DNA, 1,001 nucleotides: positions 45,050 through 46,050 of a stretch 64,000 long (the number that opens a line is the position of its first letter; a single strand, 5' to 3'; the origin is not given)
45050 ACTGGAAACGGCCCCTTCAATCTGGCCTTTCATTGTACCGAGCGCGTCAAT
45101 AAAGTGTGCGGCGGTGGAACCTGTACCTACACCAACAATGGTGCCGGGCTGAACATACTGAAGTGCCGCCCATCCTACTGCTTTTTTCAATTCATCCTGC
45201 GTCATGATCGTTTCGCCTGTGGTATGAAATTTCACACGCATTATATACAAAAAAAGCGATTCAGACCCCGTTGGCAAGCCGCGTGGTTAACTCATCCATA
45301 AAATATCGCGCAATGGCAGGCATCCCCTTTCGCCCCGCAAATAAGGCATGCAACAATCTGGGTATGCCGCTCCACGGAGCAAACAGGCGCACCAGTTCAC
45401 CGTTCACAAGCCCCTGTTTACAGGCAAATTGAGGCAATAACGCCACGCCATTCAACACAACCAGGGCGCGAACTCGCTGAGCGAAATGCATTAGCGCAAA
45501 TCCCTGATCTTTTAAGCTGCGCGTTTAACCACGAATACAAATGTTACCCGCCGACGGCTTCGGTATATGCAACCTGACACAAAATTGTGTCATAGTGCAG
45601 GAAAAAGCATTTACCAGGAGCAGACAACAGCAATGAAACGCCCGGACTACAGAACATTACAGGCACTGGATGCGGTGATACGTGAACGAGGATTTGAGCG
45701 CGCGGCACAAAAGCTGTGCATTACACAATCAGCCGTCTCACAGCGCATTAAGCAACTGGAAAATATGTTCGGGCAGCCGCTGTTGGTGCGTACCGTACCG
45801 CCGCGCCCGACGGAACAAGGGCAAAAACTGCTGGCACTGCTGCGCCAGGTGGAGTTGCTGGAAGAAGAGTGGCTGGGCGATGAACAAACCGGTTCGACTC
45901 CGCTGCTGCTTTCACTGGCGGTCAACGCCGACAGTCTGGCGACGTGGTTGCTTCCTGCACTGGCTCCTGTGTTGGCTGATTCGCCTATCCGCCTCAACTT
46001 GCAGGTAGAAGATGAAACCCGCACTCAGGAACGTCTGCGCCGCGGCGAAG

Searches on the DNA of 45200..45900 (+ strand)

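Call 5: search_dna_similar(query=window:45250-45700:+, collection=ecoli_genomes, mode=near, max_rows=10, rows=spread)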
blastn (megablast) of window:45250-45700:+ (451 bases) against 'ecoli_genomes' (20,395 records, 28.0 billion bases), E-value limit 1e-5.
Records with a match: 5426; places in all: 5757; records where one place covers at least 80% of the query: 5161.
Genomes with a match: 5426 of 5426; with a place that covers at least 80% of the query: 5161. Places per genome that has any: lowest 1, median 1, highest 3. On chromosomes: 5756 places; on plasmids: 1.
Best place of each record, by identity: >=99% 1064; 95-99% 4347; 90-95% 15.
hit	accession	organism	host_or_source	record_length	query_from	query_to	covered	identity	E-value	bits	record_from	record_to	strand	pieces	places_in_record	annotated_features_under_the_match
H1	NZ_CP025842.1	Escherichia coli strain 720632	Homo sapiens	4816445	1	451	100%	100.0%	0e+0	833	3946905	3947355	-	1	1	hypothetical protein | argP: DNA-binding transcriptional regulator ArgP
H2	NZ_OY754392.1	Escherichia coli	-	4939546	1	451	100%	100.0%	0e+0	833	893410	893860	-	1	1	hypothetical protein | argP: DNA-binding transcriptional regulator ArgP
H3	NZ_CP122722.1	Escherichia coli strain ETEC1747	Sus scrofa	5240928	1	451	100%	98.9%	0e+0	806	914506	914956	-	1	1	hypothetical protein | argP: DNA-binding transcriptional regulator ArgP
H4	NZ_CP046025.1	Escherichia coli strain C439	-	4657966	1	451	100%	98.2%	0e+0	789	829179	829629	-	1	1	LysR substrate-binding domain-containing protein | argP: DNA-binding transcriptional regulator ArgP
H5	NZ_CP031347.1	Escherichia coli O145 strain RM9873-C1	cattle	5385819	1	451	100%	97.8%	0e+0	778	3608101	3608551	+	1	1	LysR substrate-binding domain-containing protein | argP: DNA-binding transcriptional regulator ArgP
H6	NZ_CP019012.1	Escherichia coli strain Ecol_AZ161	Homo sapiens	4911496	1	451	100%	96.2%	0e+0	737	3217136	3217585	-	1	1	LysR substrate-binding domain-containing protein | argP: DNA-binding transcriptional regulator ArgP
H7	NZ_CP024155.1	Escherichia coli strain 14EC047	clinical patient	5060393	1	451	90%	98.3%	4e-138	714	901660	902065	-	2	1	hypothetical protein | argP: DNA-binding transcriptional regulator ArgP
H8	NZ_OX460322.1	Escherichia coli strain EC0880B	Derived from parental isolate EC0880B ...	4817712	1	451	90%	98.3%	4e-138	714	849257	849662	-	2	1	hypothetical protein | argP: DNA-binding transcriptional regulator ArgP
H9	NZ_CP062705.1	Escherichia coli O157:H7 strain Z1833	Bovine Faeces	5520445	1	451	90%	96.1%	4e-123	664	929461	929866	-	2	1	argP: DNA-binding transcriptional regulator ArgP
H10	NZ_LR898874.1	Escherichia coli strain MSB1_4I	Homo sapiens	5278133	1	204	45%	92.6%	2e-76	294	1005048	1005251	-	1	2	LysR family transcriptional regulator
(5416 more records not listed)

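Call 25: get_annotated_region(hit=H10, flank=2500)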
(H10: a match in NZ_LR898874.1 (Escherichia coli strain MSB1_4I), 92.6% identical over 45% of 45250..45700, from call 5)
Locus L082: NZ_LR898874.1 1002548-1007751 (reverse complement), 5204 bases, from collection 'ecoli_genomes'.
description: Escherichia coli strain MSB1_4I isolate MSB1_4I chromosome 1, complete sequence
organism: Escherichia coli strain MSB1_4I (NCBI taxid 562)
replicon: chromosome; assembly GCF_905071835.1
host: Homo sapiens; source: rectal swab; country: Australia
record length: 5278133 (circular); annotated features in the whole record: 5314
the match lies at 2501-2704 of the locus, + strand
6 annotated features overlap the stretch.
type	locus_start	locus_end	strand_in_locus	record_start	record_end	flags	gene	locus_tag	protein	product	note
CDS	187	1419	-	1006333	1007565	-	serA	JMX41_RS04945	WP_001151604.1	phosphoglycerate dehydrogenase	-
CDS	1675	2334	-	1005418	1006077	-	rpiA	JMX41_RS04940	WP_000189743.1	ribose-5-phosphate isomerase RpiA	-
CDS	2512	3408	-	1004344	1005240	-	-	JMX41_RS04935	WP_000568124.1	LysR family transcriptional regulator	-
CDS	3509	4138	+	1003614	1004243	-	-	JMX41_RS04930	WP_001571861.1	FMN-dependent NADH-azoreductase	-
CDS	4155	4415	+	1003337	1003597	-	-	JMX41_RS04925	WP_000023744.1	DUF1471 domain-containing protein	-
CDS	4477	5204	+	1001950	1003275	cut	-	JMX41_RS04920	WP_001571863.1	ferredoxin reductase family protein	-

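Call 37: search_dna_similar(query=window:45550-45632:+, collection=ecoli_genomes, mode=distant, max_rows=30, rows=spread)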
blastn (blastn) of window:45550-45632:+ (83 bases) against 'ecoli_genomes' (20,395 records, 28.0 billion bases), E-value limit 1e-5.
Records with a match: 5426; places in all: 5426; records where one place covers at least 80% of the query: 5177.
Genomes with a match: 5426 of 5426; with a place that covers at least 80% of the query: 5177. Places per genome that has any: lowest 1, median 1, highest 1. On chromosomes: 5425 places; on plasmids: 1.
Best place of each record, by identity: >=99% 3497; 95-99% 1928; 90-95% 1.
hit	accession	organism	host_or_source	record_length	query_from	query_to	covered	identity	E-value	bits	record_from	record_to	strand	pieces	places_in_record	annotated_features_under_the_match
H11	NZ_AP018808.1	Escherichia coli strain E2865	Bos taurus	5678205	1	83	100%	100.0%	5e-34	150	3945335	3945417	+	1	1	none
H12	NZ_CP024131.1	Escherichia coli strain 14EC007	clinical patient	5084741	1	83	100%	100.0%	5e-34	150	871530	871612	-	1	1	none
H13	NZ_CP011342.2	Escherichia coli K-12 strain K-12 substr. GM4792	-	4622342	1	83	100%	100.0%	5e-34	150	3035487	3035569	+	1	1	none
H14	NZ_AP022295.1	Escherichia coli strain BEC1-S17-ESBL-07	-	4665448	1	83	100%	100.0%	5e-34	150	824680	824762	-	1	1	none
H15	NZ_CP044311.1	Escherichia coli strain RM13752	missing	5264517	1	83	100%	100.0%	5e-34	150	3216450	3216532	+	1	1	none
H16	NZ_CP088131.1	Escherichia coli strain 81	Homo sapiens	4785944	1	83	100%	100.0%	5e-34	150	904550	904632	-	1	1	none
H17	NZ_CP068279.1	Escherichia coli strain CY708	not collected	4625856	1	83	100%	100.0%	5e-34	150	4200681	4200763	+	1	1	none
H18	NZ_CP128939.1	Escherichia coli strain TUM9754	missing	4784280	1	83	100%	100.0%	5e-34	150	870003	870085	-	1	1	none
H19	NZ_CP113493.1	Escherichia coli strain GTEN_97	Homo sapiens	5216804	1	83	100%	100.0%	5e-34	150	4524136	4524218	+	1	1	none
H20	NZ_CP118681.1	Escherichia coli strain HZDC01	ostriches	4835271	1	83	100%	100.0%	5e-34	150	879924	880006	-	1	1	none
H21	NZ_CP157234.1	Escherichia coli strain 2024CK-00474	Homo sapiens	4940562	1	83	100%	100.0%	5e-34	150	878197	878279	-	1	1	none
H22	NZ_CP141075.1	Escherichia coli strain KE58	Homo sapiens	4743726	1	83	100%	100.0%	5e-34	150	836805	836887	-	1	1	none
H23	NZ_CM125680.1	Escherichia coli strain 2020S05-013-17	not applicable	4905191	1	83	100%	100.0%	5e-34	150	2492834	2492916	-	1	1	none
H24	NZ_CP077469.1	Escherichia coli O111:H11 strain 8D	Homo sapiens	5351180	1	83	100%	100.0%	5e-34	150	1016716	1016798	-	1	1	none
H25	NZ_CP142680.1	Escherichia coli strain FG31-1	goose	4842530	1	83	100%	100.0%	5e-34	150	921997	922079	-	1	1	none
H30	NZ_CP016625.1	Escherichia coli O157:H7 strain FRIK944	Bos taurus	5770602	1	83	100%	98.8%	2e-32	146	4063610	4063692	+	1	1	none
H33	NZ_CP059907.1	Escherichia coli strain 181.1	Turkey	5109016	1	83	100%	97.6%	3e-31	141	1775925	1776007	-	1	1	none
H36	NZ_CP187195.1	Escherichia coli strain 21AR0707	Homo sapiens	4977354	1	83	100%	97.6%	3e-31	141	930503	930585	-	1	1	none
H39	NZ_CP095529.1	Escherichia coli strain GN06156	Homo sapiens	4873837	28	83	67%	98.2%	1e-17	98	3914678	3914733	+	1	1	none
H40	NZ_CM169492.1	Escherichia coli strain EC09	Homo sapiens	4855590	28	83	67%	94.6%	6e-14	85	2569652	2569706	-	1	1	none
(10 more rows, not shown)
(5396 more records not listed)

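Call 38: get_annotated_region(hit=H30, flank=150)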
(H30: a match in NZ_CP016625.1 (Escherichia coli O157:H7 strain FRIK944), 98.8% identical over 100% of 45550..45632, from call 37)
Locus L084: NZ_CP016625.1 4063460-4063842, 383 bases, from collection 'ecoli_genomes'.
description: Escherichia coli O157:H7 strain FRIK944 chromosome, complete genome
organism: Escherichia coli O157:H7 strain FRIK944 (NCBI taxid 83334)
replicon: chromosome; assembly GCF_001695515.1
host: Bos taurus; source: calf feces; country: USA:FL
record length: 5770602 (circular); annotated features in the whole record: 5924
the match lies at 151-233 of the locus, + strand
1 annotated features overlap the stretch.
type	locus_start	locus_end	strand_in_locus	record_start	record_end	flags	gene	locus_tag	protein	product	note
CDS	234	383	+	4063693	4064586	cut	argP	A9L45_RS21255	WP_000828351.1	DNA-binding transcriptional regulator ArgP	-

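Call 39: get_annotated_region(hit=H33, flank=150)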
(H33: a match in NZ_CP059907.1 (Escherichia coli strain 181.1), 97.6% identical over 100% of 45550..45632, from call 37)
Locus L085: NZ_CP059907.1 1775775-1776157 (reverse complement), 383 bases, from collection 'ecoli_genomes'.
description: Escherichia coli strain 181.1 chromosome, complete genome
organism: Escherichia coli strain 181.1 (NCBI taxid 562)
replicon: chromosome; assembly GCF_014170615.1
host: Turkey; source: -; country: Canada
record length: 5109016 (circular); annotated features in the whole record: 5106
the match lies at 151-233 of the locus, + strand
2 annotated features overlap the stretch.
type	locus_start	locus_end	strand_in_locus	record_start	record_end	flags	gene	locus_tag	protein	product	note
CDS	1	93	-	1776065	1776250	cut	-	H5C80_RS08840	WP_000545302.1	hypothetical protein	-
CDS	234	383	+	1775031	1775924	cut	argP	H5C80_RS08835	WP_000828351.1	DNA-binding transcriptional regulator ArgP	-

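Call 40: get_annotated_region(hit=H36, flank=150)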
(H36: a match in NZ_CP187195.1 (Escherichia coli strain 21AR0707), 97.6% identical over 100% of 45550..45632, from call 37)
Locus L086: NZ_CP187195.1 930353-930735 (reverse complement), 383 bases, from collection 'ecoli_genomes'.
description: Escherichia coli strain 21AR0707 chromosome, complete genome
organism: Escherichia coli strain 21AR0707 (NCBI taxid 562)
replicon: chromosome; assembly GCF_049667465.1
host: Homo sapiens; source: Tissue; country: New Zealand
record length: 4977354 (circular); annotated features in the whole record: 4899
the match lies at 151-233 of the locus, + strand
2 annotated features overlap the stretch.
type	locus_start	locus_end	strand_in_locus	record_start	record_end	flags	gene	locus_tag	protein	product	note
CDS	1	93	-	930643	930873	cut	-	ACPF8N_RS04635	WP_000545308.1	LysR substrate-binding domain-containing protein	-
CDS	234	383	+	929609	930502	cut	argP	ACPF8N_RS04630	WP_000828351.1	DNA-binding transcriptional regulator ArgP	-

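Call 41: get_annotated_region(hit=H39, flank=150)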
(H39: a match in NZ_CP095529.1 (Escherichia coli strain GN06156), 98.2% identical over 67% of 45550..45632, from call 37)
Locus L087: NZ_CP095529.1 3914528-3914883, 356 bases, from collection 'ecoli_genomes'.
description: Escherichia coli strain GN06156 chromosome, complete genome
organism: Escherichia coli strain GN06156 (NCBI taxid 562)
replicon: chromosome; assembly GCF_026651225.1
host: Homo sapiens; source: blood; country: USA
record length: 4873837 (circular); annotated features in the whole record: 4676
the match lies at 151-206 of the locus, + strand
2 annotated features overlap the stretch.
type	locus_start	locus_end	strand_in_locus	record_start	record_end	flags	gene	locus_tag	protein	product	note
CDS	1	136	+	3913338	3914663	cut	-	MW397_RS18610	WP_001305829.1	ferric reductase-like transmembrane domain-containing protein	-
CDS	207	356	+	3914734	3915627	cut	argP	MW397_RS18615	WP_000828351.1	DNA-binding transcriptional regulator ArgP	-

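Call 42: get_annotated_region(hit=H40, flank=150)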
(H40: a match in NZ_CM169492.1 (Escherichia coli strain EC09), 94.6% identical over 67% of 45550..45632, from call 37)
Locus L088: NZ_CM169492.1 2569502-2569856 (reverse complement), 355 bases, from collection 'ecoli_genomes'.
description: Escherichia coli strain EC09 isolate PF_EC09 chromosome, whole genome shotgun sequence
organism: Escherichia coli strain EC09 (NCBI taxid 562)
replicon: chromosome; assembly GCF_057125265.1
host: Homo sapiens; source: Human gut; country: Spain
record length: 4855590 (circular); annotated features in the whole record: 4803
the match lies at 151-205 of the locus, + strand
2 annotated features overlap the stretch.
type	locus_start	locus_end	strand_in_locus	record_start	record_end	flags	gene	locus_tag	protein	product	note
CDS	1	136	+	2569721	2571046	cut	-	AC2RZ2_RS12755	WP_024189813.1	ferredoxin reductase family protein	-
CDS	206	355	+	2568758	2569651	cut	argP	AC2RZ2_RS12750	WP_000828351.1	DNA-binding transcriptional regulator ArgP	-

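Call 51: search_rna_families(source=window, start=45200, end=45900, threshold=evalue, max_evalue=1)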
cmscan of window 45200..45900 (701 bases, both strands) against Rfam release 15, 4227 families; matches with E-value up to 1: 0.
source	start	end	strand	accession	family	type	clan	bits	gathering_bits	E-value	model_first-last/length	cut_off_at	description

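Call 68: search_dna_similar(query=window:45569-45598:+, collection=ecoli_genomes, mode=near, max_evalue=10, max_rows=5)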
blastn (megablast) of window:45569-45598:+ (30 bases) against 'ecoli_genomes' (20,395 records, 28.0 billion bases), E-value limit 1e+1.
Records with a match: 4038; places in all: 4038; records where one place covers at least 80% of the query: 4038.
Genomes with a match: 4038 of 5426; with a place that covers at least 80% of the query: 4038. Places per genome that has any: lowest 1, median 1, highest 1. On chromosomes: 4038 places; on plasmids: 0.
Best place of each record, by identity: >=99% 4038.
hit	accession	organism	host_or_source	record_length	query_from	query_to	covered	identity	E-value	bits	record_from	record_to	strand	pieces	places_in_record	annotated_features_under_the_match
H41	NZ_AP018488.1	Escherichia coli O157:H7 strain PV15-279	Homo sapiens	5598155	1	30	100%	100.0%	1e-6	57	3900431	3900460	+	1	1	none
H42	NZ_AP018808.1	Escherichia coli strain E2865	Bos taurus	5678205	1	30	100%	100.0%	1e-6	57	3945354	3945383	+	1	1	none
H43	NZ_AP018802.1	Escherichia coli strain E2863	Bos taurus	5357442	1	30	100%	100.0%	1e-6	57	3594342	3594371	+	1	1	none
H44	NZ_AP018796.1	Escherichia coli strain E2855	Bos taurus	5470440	1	30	100%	100.0%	1e-6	57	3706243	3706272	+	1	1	none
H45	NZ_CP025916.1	Escherichia coli strain 120899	Homo sapiens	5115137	1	30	100%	100.0%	1e-6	57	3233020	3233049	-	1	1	none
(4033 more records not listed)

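Call 69: search_dna_similar(query=L086:170-199:+, collection=ecoli_genomes, mode=near, max_evalue=10, max_rows=8, rows=spread)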
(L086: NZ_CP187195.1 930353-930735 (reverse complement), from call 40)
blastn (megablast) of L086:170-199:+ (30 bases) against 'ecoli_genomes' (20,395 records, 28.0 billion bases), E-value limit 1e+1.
Records with a match: 1108; places in all: 1108; records where one place covers at least 80% of the query: 1108.
Genomes with a match: 1108 of 5426; with a place that covers at least 80% of the query: 1108. Places per genome that has any: lowest 1, median 1, highest 1. On chromosomes: 1107 places; on plasmids: 1.
Best place of each record, by identity: >=99% 1108.
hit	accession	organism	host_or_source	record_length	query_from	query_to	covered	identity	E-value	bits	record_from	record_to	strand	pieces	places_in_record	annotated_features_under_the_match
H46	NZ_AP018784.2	Escherichia coli strain SK1144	-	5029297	1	30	100%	100.0%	1e-6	57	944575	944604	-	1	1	none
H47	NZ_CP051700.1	Escherichia coli strain SCU-125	Homo sapiens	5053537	1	30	100%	100.0%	1e-6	57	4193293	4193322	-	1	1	none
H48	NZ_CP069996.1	Escherichia coli strain FDAARGOS_1300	Homo sapiens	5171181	1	30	100%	100.0%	1e-6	57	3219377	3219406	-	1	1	none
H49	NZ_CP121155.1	Escherichia coli strain E67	bovine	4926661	1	30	100%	100.0%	1e-6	57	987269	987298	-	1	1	none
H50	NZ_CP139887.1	Escherichia coli strain ECO21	Homo sapiens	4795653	1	30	100%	100.0%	1e-6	57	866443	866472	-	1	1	none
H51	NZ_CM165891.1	Escherichia coli strain N41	Homo sapiens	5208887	1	30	100%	100.0%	1e-6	57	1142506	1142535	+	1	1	none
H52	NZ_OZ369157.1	Escherichia coli strain CNR20191027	Homo sapiens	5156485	1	30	100%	100.0%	1e-6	57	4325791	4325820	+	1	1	none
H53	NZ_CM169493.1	Escherichia coli strain EC08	Homo sapiens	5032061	1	30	100%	100.0%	1e-6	57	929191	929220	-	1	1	none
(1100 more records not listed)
